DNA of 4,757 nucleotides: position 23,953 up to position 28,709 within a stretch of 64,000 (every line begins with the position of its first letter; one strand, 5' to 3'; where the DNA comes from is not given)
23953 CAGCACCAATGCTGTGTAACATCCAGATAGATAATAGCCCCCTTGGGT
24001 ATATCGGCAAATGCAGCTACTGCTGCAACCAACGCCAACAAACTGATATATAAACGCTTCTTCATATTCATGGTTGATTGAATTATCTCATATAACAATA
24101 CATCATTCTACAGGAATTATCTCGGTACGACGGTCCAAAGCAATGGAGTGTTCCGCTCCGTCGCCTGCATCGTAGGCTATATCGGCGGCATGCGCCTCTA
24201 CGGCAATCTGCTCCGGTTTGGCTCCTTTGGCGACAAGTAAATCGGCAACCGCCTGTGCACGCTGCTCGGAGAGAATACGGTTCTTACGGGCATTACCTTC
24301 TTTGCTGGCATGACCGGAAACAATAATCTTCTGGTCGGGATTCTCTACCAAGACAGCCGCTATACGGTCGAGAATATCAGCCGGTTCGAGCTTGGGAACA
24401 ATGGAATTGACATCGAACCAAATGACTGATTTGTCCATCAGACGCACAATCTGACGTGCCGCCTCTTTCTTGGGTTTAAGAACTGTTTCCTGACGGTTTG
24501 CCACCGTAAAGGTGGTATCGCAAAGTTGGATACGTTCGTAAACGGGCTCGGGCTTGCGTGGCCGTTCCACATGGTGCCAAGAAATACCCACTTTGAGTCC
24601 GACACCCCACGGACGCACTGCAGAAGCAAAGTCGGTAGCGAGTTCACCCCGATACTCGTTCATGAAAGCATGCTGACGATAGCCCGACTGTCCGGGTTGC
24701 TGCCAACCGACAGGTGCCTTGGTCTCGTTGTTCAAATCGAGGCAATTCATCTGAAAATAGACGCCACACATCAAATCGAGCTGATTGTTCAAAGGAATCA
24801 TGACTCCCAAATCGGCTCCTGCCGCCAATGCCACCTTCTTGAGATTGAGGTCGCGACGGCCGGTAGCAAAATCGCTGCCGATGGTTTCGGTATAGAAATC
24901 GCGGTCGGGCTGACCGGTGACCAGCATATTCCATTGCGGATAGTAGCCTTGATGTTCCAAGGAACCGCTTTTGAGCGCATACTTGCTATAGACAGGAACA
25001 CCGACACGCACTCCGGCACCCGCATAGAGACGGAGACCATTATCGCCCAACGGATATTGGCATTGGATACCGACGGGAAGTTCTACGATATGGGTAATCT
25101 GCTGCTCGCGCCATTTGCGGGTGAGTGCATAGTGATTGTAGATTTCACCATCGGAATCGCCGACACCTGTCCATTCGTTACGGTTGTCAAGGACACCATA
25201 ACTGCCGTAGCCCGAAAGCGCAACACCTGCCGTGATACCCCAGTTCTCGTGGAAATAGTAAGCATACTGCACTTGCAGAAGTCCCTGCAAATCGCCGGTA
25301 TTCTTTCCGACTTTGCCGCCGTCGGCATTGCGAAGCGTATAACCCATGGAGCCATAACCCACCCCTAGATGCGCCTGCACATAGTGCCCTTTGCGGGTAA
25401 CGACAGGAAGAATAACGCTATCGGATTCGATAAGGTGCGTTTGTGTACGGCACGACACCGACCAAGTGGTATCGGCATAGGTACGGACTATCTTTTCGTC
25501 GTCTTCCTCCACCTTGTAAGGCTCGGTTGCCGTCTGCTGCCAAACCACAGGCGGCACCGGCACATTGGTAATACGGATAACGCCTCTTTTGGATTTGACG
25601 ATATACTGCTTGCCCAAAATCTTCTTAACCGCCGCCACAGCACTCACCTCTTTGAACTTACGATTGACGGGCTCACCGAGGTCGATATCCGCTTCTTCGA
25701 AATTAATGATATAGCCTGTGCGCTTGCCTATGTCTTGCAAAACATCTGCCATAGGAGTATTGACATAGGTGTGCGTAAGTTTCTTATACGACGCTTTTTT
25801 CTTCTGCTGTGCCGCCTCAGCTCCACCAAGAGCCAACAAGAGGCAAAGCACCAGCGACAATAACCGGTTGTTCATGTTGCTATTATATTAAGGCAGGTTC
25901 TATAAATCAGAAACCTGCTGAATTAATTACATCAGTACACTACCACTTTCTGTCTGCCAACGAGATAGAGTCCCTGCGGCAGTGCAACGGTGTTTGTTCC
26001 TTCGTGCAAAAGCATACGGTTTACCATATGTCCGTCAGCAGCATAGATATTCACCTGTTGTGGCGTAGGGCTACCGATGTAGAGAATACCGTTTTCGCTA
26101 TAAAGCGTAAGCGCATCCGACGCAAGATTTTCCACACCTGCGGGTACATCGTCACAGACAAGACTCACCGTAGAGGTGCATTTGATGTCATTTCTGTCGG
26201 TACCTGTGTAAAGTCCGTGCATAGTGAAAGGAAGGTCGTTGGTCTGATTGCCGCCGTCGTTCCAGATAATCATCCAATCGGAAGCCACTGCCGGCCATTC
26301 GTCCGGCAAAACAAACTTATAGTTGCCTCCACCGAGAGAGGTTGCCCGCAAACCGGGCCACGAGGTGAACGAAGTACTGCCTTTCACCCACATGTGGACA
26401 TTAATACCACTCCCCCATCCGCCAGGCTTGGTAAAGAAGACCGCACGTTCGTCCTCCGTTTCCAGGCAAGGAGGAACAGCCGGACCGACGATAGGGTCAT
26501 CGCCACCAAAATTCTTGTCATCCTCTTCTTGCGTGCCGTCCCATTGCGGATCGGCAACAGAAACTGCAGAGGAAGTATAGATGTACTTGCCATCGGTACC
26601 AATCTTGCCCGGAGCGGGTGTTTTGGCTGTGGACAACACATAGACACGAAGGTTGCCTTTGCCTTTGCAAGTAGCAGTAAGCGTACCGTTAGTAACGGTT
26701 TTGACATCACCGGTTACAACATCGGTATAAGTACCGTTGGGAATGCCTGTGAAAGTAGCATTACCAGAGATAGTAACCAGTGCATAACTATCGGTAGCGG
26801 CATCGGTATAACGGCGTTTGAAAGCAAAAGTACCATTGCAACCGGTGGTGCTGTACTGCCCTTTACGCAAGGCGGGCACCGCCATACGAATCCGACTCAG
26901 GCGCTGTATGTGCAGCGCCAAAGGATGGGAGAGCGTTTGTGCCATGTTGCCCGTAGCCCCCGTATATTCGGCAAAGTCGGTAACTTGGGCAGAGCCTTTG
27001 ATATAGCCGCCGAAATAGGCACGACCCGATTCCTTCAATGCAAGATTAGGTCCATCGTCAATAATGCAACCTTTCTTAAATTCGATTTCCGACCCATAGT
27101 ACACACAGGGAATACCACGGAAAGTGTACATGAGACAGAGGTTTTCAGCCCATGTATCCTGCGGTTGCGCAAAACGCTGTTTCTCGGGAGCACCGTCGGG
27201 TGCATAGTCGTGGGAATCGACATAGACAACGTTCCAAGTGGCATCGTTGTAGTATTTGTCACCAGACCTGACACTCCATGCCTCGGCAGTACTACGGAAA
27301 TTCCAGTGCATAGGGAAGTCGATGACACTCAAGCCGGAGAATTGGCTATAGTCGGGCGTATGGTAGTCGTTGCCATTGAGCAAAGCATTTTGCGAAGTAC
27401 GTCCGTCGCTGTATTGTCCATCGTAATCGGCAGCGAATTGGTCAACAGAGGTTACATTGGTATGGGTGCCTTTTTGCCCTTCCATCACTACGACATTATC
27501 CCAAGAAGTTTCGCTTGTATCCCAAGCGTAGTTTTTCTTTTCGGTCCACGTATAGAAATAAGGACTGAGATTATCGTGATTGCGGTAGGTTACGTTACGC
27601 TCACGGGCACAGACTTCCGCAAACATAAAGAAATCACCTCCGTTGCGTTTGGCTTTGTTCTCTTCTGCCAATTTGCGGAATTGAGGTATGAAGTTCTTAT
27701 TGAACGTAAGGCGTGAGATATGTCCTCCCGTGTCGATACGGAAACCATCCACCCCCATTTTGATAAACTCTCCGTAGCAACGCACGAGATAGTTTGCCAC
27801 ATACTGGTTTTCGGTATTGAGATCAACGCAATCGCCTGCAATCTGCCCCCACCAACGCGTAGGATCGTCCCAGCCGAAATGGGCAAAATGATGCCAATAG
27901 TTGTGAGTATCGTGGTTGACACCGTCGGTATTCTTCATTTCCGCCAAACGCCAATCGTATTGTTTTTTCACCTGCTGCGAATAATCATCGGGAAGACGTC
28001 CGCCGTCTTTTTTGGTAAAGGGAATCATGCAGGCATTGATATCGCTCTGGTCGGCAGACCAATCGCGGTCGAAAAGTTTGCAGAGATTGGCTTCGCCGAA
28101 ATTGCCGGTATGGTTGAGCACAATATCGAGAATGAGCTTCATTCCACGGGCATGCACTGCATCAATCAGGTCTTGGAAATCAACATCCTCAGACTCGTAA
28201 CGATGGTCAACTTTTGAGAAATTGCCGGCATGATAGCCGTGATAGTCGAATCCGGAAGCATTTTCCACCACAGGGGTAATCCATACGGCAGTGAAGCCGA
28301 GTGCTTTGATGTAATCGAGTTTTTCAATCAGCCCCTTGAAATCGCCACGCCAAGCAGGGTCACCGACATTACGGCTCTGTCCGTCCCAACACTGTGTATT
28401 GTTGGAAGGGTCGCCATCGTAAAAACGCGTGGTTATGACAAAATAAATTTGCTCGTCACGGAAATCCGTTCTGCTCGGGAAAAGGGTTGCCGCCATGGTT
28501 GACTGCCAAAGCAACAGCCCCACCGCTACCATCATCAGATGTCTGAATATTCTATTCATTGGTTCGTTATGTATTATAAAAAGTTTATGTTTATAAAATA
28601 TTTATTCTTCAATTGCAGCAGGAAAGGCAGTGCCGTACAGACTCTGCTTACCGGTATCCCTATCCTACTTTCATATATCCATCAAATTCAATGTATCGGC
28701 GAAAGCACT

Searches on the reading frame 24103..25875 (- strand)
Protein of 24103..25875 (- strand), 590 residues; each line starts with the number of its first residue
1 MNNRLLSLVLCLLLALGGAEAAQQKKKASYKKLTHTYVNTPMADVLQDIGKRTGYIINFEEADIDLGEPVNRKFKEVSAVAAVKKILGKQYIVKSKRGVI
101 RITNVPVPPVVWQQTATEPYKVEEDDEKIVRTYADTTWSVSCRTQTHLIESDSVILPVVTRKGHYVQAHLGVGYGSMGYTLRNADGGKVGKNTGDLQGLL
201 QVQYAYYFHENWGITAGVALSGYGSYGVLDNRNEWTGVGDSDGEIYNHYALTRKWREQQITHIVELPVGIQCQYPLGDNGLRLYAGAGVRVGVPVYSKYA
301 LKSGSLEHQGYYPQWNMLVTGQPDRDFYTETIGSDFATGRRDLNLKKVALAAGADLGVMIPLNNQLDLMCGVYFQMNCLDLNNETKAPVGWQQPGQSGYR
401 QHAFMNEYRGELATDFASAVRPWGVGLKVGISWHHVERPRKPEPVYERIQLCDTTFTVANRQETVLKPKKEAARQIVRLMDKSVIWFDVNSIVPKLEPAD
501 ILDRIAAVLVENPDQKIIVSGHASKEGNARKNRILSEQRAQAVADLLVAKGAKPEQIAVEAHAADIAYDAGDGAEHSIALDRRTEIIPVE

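Call 72: search_protein_families(library=pfam, proteins=[window:24103-25875:-], max_evalue=0.00001)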
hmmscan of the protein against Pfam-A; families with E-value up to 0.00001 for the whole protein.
window:24103-25875:- (590 aa): 1 family
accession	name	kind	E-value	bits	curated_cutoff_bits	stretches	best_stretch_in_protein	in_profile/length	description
PF00691.25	OmpA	-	1.4e-15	57.8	27.2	1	495-564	10-81/98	OmpA family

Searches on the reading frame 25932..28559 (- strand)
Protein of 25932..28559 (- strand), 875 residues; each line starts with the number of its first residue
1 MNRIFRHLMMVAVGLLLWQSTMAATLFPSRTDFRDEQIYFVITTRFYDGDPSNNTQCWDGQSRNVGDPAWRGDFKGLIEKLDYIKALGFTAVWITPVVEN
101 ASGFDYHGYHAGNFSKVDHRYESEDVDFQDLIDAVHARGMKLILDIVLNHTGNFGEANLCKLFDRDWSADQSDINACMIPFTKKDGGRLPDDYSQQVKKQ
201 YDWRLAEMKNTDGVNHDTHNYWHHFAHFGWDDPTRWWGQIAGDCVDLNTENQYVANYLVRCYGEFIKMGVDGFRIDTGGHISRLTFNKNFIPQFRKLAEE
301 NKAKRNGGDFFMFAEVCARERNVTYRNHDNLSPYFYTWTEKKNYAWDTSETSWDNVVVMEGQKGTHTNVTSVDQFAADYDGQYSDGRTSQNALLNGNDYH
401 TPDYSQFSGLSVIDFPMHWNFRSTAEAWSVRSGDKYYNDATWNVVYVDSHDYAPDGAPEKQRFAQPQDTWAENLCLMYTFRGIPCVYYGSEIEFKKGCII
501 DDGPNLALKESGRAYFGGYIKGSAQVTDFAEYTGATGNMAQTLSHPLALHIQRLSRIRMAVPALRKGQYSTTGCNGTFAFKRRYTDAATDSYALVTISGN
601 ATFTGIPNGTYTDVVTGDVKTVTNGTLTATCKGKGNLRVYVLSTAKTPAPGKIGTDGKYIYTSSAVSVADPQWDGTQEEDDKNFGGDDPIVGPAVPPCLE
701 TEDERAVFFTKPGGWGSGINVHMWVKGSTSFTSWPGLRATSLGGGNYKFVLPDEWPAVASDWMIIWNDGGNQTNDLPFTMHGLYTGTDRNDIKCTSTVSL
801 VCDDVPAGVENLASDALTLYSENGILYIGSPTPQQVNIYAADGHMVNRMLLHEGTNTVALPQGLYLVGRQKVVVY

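Call 72: search_protein_families(library=pfam, proteins=[window:25932-28559:-], max_evalue=0.00001)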
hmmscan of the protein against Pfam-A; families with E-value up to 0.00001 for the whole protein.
window:25932-28559:- (875 aa): 2 families
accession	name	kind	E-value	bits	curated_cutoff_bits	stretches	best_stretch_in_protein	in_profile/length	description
PF00128.31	Alpha-amylase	-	4.2e-43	148.7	22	1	40-322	1-247/446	Alpha amylase, catalytic domain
PF16738.10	CBM26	-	5.4e-10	39.7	28.1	1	707-776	1-68/70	Starch-binding module 26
